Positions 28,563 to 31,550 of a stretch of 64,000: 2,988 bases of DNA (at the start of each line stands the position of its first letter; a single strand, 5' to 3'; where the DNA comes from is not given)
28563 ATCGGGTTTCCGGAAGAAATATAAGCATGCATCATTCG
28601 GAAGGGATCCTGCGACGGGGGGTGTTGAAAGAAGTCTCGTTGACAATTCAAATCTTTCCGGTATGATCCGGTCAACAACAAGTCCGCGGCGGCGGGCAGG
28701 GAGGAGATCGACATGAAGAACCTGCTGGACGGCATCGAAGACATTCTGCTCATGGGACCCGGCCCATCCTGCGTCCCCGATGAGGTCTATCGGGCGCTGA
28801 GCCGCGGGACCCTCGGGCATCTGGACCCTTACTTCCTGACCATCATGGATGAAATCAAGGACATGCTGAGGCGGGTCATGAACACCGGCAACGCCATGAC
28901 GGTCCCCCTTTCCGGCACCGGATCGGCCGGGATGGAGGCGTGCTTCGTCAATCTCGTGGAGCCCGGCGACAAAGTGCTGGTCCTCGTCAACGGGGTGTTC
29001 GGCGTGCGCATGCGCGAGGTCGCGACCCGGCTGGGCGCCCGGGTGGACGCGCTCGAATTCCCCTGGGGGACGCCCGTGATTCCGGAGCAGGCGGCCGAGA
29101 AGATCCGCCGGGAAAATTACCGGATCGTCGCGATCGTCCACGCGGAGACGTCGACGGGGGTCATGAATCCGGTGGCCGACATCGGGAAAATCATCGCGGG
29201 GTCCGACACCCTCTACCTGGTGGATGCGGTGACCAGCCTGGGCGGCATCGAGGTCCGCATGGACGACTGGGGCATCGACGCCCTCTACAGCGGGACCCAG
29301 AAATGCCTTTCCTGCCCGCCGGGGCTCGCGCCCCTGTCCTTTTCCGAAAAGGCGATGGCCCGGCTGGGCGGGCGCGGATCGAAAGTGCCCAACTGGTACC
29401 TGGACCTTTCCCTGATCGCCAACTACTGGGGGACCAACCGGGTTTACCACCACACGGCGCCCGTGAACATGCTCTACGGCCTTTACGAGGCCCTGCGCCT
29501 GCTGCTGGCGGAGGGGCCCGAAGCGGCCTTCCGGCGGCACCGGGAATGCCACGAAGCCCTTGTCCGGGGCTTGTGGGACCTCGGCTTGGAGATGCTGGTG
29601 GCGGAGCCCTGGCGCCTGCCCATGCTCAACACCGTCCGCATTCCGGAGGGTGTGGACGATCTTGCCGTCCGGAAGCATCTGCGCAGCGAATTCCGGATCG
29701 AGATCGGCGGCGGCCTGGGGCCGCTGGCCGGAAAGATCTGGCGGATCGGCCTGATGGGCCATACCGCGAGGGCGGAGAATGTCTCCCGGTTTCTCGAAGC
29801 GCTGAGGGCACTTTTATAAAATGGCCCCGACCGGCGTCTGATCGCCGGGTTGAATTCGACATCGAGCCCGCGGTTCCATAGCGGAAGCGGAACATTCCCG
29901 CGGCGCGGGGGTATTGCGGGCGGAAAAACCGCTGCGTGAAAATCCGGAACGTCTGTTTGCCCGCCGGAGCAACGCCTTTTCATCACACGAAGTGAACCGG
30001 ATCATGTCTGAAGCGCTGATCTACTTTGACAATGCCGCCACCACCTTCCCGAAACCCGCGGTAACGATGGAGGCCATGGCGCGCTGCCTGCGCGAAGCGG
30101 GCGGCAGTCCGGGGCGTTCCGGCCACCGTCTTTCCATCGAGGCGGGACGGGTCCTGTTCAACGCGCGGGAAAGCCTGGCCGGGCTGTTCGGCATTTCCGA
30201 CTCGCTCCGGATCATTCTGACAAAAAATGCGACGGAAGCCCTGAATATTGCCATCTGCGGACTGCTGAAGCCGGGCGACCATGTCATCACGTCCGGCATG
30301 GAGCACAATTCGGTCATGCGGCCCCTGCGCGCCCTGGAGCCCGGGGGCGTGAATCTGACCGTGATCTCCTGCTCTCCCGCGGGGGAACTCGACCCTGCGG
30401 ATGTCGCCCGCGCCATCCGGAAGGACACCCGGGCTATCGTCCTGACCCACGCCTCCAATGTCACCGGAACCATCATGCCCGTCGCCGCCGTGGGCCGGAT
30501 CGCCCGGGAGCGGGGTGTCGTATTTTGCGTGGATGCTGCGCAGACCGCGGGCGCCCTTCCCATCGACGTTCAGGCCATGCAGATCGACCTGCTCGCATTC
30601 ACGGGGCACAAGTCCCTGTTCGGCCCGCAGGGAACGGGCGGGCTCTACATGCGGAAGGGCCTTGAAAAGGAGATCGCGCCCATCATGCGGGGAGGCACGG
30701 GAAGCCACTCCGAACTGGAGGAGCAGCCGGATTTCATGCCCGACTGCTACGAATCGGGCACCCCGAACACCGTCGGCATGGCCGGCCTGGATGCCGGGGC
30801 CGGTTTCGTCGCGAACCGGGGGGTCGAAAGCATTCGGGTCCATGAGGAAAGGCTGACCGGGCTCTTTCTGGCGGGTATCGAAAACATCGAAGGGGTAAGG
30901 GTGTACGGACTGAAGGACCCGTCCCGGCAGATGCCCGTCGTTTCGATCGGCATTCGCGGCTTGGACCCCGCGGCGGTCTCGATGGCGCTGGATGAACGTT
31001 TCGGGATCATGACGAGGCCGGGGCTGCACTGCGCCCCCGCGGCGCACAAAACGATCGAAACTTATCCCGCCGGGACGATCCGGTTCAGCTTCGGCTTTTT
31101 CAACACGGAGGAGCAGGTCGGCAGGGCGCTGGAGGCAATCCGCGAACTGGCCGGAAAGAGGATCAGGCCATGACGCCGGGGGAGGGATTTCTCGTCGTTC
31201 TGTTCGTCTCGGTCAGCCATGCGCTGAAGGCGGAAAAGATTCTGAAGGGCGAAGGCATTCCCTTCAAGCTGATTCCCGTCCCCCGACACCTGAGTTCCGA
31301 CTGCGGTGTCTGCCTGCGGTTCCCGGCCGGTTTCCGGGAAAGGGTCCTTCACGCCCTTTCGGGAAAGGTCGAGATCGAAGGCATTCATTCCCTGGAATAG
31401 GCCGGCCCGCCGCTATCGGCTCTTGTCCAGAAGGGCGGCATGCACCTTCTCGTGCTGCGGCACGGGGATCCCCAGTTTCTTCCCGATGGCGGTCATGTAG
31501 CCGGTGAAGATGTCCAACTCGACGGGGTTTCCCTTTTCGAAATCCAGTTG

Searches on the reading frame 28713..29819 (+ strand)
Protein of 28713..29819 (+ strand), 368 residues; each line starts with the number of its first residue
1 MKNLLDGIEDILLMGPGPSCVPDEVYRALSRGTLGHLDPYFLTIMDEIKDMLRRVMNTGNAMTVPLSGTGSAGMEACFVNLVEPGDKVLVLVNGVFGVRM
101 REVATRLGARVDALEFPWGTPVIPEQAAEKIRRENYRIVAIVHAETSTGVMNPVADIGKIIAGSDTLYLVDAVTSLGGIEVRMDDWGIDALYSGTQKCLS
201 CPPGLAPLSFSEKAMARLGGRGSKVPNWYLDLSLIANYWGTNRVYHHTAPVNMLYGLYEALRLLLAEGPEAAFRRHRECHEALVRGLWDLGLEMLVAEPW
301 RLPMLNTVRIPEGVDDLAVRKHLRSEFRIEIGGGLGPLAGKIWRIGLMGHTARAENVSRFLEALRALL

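Call 47: search_protein_families(library=ncbifam, proteins=[window:28713-29819:+], max_evalue=0.00001)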
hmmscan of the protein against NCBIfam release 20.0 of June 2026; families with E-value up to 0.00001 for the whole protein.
window:28713-29819:+ (368 aa): 15 families
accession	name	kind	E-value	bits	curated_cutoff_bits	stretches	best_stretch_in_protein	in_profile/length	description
NF046070.1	PyrdoxPyrvTramin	equivalog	1.7e-64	218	600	1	11-366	6-362/369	pyridoxamine--pyruvate transaminase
NF045640.1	AspGlyoxATaseBhcA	equivalog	3.4e-63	213.9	650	1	16-352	10-349/395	L-aspartate--glyoxylate aminotransferase BhcA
TIGR03301.1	PhnW-AepZ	equivalog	5.9e-58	197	360.8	1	12-366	1-353/355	2-aminoethylphosphonate aminotransferase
NF010006.0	PRK13479.1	equivalog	1.7e-44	152.5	296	1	10-351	5-345/369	2-aminoethylphosphonate--pyruvate transaminase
TIGR02326.1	transamin_PhnW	equivalog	1.7e-40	139.3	400.8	1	11-364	4-356/363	2-aminoethylphosphonate--pyruvate transaminase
TIGR04343.1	egtE_PLP_lyase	equivalog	2.9e-11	42.8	400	1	74-331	84-331/370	ergothioneine biosynthesis PLP-dependent enzyme EgtE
TIGR01977.1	am_tr_V_EF2568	hypoth_equivalog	1.9e-09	37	377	1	46-287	47-286/376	cysteine desulfurase family protein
TIGR03402.1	FeS_nifS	equivalog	2.2e-08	33.3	530.75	1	129-205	130-205/379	cysteine desulfurase NifS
TIGR03235.1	DNA_S_dndA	equivalog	7.4e-08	32.1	480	1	108-326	112-315/353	cysteine desulfurase DndA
TIGR01366.1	serC_3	equivalog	9e-08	31.7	401.65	1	124-268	117-257/361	phosphoserine transaminase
NF002806.0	PRK02948.1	subfamily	1.9e-07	30.4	304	1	125-197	128-200/381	IscS subfamily cysteine desulfurase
NF010611.0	PRK14012.1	equivalog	3.2e-07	29.6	548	1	126-218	137-228/406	IscS subfamily cysteine desulfurase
TIGR01979.1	sufS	subfamily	3.5e-07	29.4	475.1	1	100-199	125-223/403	SufS family cysteine desulfurase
TIGR02006.1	IscS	equivalog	7.6e-07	28.5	643.2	1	128-218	135-224/402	IscS subfamily cysteine desulfurase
TIGR03403.1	nifS_epsilon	equivalog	1.7e-06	27.1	587.7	1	128-205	133-209/382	NifS family cysteine desulfurase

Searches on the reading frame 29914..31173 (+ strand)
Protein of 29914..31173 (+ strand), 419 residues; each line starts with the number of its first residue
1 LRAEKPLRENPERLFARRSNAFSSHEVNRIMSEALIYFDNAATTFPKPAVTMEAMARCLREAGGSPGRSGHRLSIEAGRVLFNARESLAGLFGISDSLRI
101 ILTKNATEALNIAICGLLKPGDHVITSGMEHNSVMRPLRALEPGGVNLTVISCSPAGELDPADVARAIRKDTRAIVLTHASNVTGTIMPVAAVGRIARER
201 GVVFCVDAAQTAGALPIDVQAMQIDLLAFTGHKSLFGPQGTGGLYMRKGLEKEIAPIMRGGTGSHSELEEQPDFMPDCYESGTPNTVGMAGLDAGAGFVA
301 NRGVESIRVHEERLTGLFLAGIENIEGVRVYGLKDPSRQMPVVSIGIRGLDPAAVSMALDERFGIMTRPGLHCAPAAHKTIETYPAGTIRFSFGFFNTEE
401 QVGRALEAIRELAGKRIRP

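Call 47: search_protein_families(library=ncbifam, proteins=[window:29914-31173:+], max_evalue=0.00001)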
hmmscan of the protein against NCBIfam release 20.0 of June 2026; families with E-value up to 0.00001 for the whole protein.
window:29914-31173:+ (419 aa): 36 families (the best 25 are shown)
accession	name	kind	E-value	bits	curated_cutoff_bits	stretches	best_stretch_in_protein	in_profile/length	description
TIGR01977.1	am_tr_V_EF2568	hypoth_equivalog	6.5e-141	469.7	377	1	36-412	1-376/376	cysteine desulfurase family protein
NF040779.1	Sec_lyase_SclA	exception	6e-122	407.2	525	1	36-412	1-376/378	selenocysteine lyase SclA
TIGR01979.1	sufS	subfamily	2.3e-75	254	475.1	1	30-411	14-397/403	SufS family cysteine desulfurase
TIGR03402.1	FeS_nifS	equivalog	1.7e-56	191.6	530.75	1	36-413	1-370/379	cysteine desulfurase NifS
NF041166.1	f2_encap_cargo1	exception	7e-55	187.3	800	1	29-412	240-623/623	family 2A encapsulin nanocompartment cargo protein cysteine desulfurase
NF010611.0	PRK14012.1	equivalog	2.2e-50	171.8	548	1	35-412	6-378/406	IscS subfamily cysteine desulfurase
NF006791.0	PRK09295.1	equivalog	1.9e-49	168.9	661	1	30-410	19-399/406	cysteine desulfurase SufS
TIGR02006.1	IscS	equivalog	2.2e-49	168.5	643.2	1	36-411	5-373/402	IscS subfamily cysteine desulfurase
TIGR03235.1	DNA_S_dndA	equivalog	5.7e-49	167.3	480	1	37-367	1-320/353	cysteine desulfurase DndA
TIGR01976.1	am_tr_V_VC1184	hypoth_equivalog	7e-46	157.3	352.35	1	34-409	18-401/401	cysteine desulfurase-like protein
TIGR03392.1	FeS_syn_CsdA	equivalog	2.1e-44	152.3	493.6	1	31-410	13-390/398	cysteine desulfurase CsdA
NF008126.0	PRK10874.1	equivalog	2.9e-44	151.8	607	1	31-410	16-393/401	cysteine desulfurase CsdA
TIGR03403.1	nifS_epsilon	equivalog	2.7e-38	131.8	587.7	1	36-411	1-371/382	NifS family cysteine desulfurase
NF002806.0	PRK02948.1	subfamily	1.9e-34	119.3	304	1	35-415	1-374/381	IscS subfamily cysteine desulfurase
TIGR04343.1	egtE_PLP_lyase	equivalog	3.4e-19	68.9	400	1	75-375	50-340/370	ergothioneine biosynthesis PLP-dependent enzyme EgtE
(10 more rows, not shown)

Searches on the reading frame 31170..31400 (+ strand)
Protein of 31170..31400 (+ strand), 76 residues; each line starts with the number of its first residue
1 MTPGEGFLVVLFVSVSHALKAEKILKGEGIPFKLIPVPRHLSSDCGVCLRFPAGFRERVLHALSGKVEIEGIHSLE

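Call 47: search_protein_families(library=ncbifam, proteins=[window:31170-31400:+], max_evalue=0.00001)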
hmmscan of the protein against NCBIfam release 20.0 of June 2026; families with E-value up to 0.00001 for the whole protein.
window:31170-31400:+ (76 aa): 0 families

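Call 61: search_protein_families(library=pfam, proteins=[window:31170-31400:+], max_evalue=1)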
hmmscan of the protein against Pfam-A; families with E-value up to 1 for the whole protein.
window:31170-31400:+ (76 aa): 2 families
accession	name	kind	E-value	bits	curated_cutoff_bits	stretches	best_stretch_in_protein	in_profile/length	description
PF11823.13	Se_S_carrier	-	9.8e-22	76.7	25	1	9-73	3-68/69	Putative Se/S carrier protein-like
PF08107.16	Antimicrobial12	-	0.08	13.2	22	1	3-21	19-37/42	Pleurocidin family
